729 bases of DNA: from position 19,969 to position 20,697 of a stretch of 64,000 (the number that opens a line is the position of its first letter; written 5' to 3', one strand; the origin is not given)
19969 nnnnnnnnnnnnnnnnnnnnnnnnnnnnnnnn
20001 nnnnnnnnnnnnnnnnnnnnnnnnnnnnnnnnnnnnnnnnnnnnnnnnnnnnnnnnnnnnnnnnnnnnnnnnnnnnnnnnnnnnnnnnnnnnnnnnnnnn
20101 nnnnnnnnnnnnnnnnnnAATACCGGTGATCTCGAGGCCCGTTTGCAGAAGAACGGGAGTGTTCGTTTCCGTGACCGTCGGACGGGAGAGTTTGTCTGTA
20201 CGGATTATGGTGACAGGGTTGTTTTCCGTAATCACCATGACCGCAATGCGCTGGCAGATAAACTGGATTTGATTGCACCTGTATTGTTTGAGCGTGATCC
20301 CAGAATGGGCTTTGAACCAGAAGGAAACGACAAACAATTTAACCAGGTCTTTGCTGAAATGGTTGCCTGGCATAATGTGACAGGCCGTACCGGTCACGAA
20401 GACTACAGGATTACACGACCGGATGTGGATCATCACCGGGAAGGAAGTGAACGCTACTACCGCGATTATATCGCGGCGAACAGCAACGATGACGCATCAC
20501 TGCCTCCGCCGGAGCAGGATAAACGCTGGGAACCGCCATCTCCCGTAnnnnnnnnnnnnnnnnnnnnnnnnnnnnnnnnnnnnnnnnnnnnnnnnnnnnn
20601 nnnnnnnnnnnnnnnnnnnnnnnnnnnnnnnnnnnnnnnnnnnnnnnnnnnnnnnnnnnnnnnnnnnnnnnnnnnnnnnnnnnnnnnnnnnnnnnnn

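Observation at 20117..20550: Gene remnant created by IS629 insertion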

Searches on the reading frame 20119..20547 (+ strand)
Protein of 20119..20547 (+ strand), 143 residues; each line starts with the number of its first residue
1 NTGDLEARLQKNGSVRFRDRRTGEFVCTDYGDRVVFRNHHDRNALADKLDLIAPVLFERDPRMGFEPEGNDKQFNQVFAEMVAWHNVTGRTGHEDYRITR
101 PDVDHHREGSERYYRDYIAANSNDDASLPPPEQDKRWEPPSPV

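Call 7: search_protein_families(library=pfam, proteins=[window:20119-20547:+], max_evalue=1)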
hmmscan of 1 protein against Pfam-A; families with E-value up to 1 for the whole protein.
seq(143 aa): 1 family
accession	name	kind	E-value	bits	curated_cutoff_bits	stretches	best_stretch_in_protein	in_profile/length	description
PF18821.6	LPD7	-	0.05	14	27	1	5-51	3-46/92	Large polyvalent protein-associated domain 7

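Call 8: search_protein_families(library=ncbifam, proteins=[window:20119-20547:+], max_evalue=1)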
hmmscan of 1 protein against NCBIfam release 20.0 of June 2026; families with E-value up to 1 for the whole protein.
seq(143 aa): 0 families

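Call 18: find_homologous_proteins(query=window:20119-20547:+)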
Query seq(143 aa) (143 aa): 28 proteins with E <= 0.001 among 49 candidates.
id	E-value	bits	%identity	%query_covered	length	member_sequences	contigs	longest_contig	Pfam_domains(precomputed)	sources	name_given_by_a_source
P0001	2.1e-94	332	100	100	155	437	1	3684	-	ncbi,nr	ncbi:relaxase NikB, partial [Escherichia coli]|nr:relaxase NikB [Escherichia coli]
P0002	2.6e-92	325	99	99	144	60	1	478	-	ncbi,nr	ncbi:hypothetical protein ELD60_31040, partial [Klebsiella pneumoniae]|nr:hypothetical protein [Kleb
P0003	3.7e-72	260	99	80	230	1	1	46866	-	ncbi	-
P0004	1.7e-70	254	80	100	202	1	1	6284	-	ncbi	ncbi:TPA: relaxase NikB, partial [Escherichia coli]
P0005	1.8e-70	254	80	100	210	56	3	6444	-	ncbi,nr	ncbi:TPA: relaxase NikB, partial [Escherichia coli]|nr:relaxase NikB [Escherichia coli] HBA6224030.1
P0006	3.7e-70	253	79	100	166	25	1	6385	-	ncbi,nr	ncbi:relaxase NikB, partial [Salmonella enterica subsp. enterica serovar Minnesota]|nr:relaxase NikB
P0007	5.6e-70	252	79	100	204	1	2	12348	-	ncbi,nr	ncbi:relaxase NikB, partial [Salmonella enterica subsp. enterica serovar Kentucky]|nr:relaxase NikB 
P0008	5.6e-70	252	79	100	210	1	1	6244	-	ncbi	ncbi:relaxase NikB, partial [Escherichia coli]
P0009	9.2e-70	252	98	79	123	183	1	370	-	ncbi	ncbi:relaxase NikB, partial [Escherichia coli]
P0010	1.1e-67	245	79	98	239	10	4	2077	-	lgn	-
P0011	6.8e-65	236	96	76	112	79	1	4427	-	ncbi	ncbi:relaxase NikB, partial [Salmonella enterica subsp. enterica serovar Kentucky]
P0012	3.8e-53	198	64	99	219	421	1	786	-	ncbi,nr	ncbi:relaxase NikB, partial [Escherichia coli]|nr:relaxase NikB [Escherichia coli]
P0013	1.8e-51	192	88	69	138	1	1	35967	-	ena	-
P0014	3.4e-48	182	75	77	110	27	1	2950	-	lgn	-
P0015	1.5e-47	180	96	57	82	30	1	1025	-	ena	-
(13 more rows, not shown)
